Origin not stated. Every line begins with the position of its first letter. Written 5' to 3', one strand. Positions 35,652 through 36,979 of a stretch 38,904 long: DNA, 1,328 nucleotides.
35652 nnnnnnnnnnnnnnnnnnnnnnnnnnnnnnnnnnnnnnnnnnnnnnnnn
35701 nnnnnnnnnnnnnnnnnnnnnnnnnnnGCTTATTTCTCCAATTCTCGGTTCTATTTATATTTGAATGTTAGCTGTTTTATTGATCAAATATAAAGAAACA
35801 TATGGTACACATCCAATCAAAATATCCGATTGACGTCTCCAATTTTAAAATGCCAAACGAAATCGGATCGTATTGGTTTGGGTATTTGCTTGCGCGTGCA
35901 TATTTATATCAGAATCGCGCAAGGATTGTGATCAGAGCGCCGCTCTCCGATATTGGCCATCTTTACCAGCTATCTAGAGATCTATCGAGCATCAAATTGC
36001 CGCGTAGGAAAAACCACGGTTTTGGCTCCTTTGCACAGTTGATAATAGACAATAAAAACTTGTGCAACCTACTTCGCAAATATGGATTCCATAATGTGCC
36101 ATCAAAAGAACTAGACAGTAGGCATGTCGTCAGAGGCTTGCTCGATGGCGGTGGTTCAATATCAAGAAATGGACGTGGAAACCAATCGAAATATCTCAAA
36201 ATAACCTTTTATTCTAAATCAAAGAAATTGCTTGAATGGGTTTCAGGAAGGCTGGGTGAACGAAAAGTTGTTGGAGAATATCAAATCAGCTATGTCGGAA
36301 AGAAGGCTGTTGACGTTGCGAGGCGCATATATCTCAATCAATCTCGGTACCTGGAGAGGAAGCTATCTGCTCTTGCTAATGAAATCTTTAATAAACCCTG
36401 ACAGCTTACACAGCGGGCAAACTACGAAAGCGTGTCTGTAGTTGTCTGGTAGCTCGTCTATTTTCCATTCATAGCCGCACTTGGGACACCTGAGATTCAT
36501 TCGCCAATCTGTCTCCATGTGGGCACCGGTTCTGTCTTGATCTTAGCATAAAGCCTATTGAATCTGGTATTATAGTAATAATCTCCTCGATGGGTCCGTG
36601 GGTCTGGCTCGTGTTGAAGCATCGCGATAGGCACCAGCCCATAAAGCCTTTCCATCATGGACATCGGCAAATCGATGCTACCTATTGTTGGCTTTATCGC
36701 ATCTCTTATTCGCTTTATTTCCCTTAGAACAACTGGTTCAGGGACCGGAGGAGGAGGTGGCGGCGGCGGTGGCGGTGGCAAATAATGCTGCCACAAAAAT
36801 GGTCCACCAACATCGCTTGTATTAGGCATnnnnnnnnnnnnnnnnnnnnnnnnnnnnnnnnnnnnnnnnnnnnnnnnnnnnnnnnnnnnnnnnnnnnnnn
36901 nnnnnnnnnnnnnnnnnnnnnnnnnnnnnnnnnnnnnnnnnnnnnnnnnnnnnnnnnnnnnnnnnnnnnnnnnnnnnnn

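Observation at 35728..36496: Free-standing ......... homing endonuclease inserted in reverse orientation between virion genes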

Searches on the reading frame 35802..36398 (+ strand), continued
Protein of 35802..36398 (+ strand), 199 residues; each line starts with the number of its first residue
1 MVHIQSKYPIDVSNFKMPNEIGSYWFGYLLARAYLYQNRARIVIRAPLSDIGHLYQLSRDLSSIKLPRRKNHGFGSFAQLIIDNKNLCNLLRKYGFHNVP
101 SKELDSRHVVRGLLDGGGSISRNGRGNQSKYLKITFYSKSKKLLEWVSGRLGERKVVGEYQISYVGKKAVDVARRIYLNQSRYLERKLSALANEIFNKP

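Call 51: find_encoding_contigs(protein=P0034, flank=5000, max_places=3)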
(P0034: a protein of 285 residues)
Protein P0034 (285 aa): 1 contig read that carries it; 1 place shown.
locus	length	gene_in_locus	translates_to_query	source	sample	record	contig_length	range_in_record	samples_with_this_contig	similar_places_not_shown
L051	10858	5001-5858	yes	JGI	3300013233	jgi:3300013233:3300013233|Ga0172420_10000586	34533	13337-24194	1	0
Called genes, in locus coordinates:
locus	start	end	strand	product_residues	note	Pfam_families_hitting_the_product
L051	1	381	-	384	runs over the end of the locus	PF00709:Adenylsucc_synt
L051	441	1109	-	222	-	-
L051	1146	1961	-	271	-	-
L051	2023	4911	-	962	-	-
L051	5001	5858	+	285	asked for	-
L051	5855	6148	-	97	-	-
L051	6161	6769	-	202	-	PF00692:dUTPase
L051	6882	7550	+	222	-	-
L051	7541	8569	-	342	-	-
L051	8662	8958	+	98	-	-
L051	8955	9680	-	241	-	-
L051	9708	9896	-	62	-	-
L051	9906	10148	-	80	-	-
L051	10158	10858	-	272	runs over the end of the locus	PF00656:Peptidase_C14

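Call 53: find_encoding_contigs(protein=P0019, flank=5000, max_places=2)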
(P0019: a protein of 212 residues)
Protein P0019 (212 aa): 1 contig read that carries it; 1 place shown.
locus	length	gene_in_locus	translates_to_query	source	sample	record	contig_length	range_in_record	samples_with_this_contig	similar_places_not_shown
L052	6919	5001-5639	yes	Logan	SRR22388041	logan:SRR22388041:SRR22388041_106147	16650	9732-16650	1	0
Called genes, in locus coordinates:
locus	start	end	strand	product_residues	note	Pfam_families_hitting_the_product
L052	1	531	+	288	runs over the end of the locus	PF13524:Glyco_trans_1_2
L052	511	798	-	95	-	-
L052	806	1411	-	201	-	PF22769:DCD (weak), PF00692:dUTPase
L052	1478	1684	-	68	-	-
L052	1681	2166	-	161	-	-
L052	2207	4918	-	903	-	-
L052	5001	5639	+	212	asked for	-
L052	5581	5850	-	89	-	-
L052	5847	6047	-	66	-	-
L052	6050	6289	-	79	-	-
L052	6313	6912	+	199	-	-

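Call 54: find_encoding_contigs(protein=P0024, flank=5000, max_places=2)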
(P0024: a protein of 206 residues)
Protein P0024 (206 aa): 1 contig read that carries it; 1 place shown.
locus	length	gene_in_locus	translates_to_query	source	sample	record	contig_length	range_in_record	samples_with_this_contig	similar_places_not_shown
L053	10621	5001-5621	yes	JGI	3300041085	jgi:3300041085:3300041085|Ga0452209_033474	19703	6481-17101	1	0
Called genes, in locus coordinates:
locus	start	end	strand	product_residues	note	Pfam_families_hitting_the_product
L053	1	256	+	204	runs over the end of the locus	PF22769:DCD (weak), PF00692:dUTPase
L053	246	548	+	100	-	-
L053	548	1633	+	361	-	PF25216:Volactin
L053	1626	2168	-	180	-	-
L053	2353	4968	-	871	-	PF00404:Dockerin_1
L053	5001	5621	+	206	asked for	-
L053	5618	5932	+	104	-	-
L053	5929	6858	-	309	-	-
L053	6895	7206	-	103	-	-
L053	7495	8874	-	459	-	-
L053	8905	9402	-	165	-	-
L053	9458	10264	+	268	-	-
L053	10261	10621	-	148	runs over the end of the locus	-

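Call 71: find_encoding_contigs(protein=P0042, flank=4000, max_places=2)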
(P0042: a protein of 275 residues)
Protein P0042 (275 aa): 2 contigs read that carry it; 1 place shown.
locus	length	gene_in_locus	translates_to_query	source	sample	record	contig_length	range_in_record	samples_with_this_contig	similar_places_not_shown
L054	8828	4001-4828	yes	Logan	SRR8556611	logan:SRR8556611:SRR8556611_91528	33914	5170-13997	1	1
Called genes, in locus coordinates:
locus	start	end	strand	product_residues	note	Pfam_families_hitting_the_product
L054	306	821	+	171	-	-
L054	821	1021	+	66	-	-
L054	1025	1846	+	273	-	-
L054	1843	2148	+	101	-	-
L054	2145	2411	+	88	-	-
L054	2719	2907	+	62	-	-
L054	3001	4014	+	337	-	-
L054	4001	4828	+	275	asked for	PF13936:HTH_38 (faint), PF14528:LAGLIDADG_3 (faint)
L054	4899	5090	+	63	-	-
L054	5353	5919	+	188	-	-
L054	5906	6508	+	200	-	-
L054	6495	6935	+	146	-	-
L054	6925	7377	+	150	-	PF13392:HNH_3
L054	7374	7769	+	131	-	PF05866:RusA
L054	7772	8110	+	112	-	-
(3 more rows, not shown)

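Call 72: find_encoding_contigs(protein=P0016, flank=4000, max_places=2)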
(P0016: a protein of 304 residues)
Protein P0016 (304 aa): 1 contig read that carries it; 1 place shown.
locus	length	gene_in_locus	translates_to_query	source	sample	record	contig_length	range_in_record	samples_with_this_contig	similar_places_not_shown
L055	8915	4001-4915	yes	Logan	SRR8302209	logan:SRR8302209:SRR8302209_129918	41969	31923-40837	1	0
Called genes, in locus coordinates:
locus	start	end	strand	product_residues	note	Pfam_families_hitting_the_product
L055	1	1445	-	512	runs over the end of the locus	PF25680:Mom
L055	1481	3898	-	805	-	-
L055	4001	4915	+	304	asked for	PF14528:LAGLIDADG_3 (faint)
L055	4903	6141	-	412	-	-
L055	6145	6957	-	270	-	-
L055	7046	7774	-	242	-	-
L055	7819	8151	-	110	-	-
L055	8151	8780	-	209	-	-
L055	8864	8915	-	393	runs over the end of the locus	?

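Call 87: search_protein_families(library=padloc, proteins=[window:35802-36398:+], max_evalue=0.01)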
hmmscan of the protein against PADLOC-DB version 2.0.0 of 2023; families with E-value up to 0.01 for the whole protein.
window:35802-36398:+ (199 aa): 0 families

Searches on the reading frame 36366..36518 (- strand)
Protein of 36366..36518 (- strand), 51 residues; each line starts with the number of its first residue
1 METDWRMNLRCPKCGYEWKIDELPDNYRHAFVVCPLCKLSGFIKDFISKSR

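Call 4: search_protein_families(library=pfam, proteins=[window:36366-36518:-], max_evalue=1)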
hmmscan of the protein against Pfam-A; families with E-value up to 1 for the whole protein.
window:36366-36518:- (51 aa): 28 families (the best 25 are shown)
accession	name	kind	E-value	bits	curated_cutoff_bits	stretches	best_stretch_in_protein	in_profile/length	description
PF21349.2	RUBY_RBDX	-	0.0004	20.2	26.5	1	10-38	2-23/30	Rubrerythrin, rubredoxin-like domain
PF08274.17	Zn_Ribbon_YjdM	-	0.0007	20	30.8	1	9-19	20-30/30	PhnA Zinc-Ribbon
PF25206.1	DUF7836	-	0.0011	19.2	26.7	1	7-47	6-46/59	Domain of unknown function (DUF7836)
PF10571.15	UPF0547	-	0.0014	19.1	29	1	10-19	16-25/26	Uncharacterised protein family UPF0547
PF13717.11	Zn_ribbon_4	-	0.0028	18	30.3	1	7-37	1-31/36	zinc-ribbon domain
PF08271.17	Zn_Ribbon_TF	-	0.004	17.1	29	2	10-37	2-25/43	TFIIB zinc-binding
PF01155.25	HypA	-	0.013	16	28.9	1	6-38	68-93/112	Hydrogenase/urease nickel incorporation, metallochaperone, hypA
PF23470.1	Zn_ribbon_PF0610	-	0.015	15.5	26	1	9-20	19-29/39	PF0610 rubredoxin-like zinc beta-ribbon domain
PF14369.11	Zn_ribbon_19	-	0.025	15.2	30.8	1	29-43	19-32/35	zinc-ribbon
PF05605.18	zf-Di19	-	0.026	15.2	27.5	1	9-46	3-45/54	Drought induced 19 protein (Di19), zinc-binding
PF23548.1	Zn_ribbon_FGT1_2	-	0.037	14.1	27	0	10-18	22-30/35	FORGETTER1 second zinc ribbon domain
PF24440.1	DUF7559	-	0.039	14.6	27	0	23-39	27-43/52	Family of unknown function (DUF7559)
PF24441.1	DUF7560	-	0.044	13.9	27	1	8-22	5-19/44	Family of unknown function (DUF7560)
PF13248.11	Zn_ribbon_3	-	0.053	13.4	27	1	10-15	4-9/26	zinc-ribbon domain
PF22191.2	IBR_1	-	0.056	13.8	27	0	7-18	20-31/47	IBR domain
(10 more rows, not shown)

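Call 5: search_protein_families(library=phrogs, proteins=[window:36366-36518:-], max_evalue=0.1)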
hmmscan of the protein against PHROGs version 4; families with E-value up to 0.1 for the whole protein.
window:36366-36518:- (51 aa): 10 families
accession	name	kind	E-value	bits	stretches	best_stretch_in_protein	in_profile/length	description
phrog_25581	-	unknown function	0.0023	18.7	0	2-16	12-25/37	-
phrog_25323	-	unknown function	0.0094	16.9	1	7-43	81-114/159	-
phrog_8470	-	unknown function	0.014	15.3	1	5-40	82-118/567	-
phrog_1315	-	unknown function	0.015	16.5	1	7-38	5-41/108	-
phrog_6511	-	unknown function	0.019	15.7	0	8-15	34-41/50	-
phrog_4875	-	unknown function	0.04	15.1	1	7-40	11-39/77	-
phrog_559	-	DNA, RNA and nucleotide metabolism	0.059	13.1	1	6-41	276-308/607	HNH endonuclease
phrog_7429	-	unknown function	0.074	13.2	1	7-48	328-369/418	-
phrog_6422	-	moron, auxiliary metabolic gene and host takeover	0.093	14.1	1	5-37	4-36/120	Lar-like restriction alleviation protein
phrog_27296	-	unknown function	0.098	13.8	1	10-38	22-50/61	-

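Call 47: search_protein_families(library=ncbifam, proteins=[window:36366-36518:-], max_evalue=0.01)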
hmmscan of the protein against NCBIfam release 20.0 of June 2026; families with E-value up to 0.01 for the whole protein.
window:36366-36518:- (51 aa): 5 families
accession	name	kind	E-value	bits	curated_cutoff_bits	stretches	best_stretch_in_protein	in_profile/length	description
NF003008.0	PRK03824.1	equivalog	0.003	17.5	125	0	6-25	68-87/135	hydrogenase nickel incorporation protein HypA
NF041374.1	GDCCVxC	domain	0.0031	17.7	40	1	9-38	3-31/58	GDCCVxC domain-containing (seleno)protein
NF038384.1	zinc_YnfU_fam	subfamily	0.0054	16.3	36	0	7-17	15-25/52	YnfU family zinc-binding protein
NF041591.1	CxxC_VVA0879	subfamily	0.0064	16.5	37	0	26-49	16-39/101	VVA0879 family protein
NF041197.2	CxxC_Se_CxxC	equivalog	0.0071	16.5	40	0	8-23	18-33/53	dual CXXC motif small (seleno)protein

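Call 87: search_protein_families(library=padloc, proteins=[window:36366-36518:-], max_evalue=0.01)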
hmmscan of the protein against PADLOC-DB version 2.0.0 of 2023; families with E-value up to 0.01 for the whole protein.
window:36366-36518:- (51 aa): 1 family
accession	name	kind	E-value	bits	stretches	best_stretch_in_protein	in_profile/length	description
PDLC04447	PDC-M14A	-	0.0026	16.2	1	7-49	18-61/152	-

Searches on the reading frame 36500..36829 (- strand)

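Call 4: search_protein_families(library=pfam, proteins=[window:36500-36829:-], max_evalue=1)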
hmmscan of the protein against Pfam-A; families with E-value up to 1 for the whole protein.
window:36500-36829:- (110 aa): 1 family
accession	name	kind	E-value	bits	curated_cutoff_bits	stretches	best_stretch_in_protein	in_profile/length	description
PF05308.16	Mito_fiss_reg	-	0.53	10.9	26.3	1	15-46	174-205/244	Mitochondrial fission regulator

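Call 5: search_protein_families(library=phrogs, proteins=[window:36500-36829:-], max_evalue=0.1)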
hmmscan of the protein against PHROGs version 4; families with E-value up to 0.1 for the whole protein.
window:36500-36829:- (110 aa): 0 families

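Call 47: search_protein_families(library=ncbifam, proteins=[window:36500-36829:-], max_evalue=0.01)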
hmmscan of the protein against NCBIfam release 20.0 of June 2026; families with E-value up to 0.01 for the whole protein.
window:36500-36829:- (110 aa): 0 families

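Call 87: search_protein_families(library=padloc, proteins=[window:36500-36829:-], max_evalue=0.01)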
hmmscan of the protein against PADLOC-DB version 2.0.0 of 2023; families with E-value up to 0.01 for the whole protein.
window:36500-36829:- (110 aa): 0 families
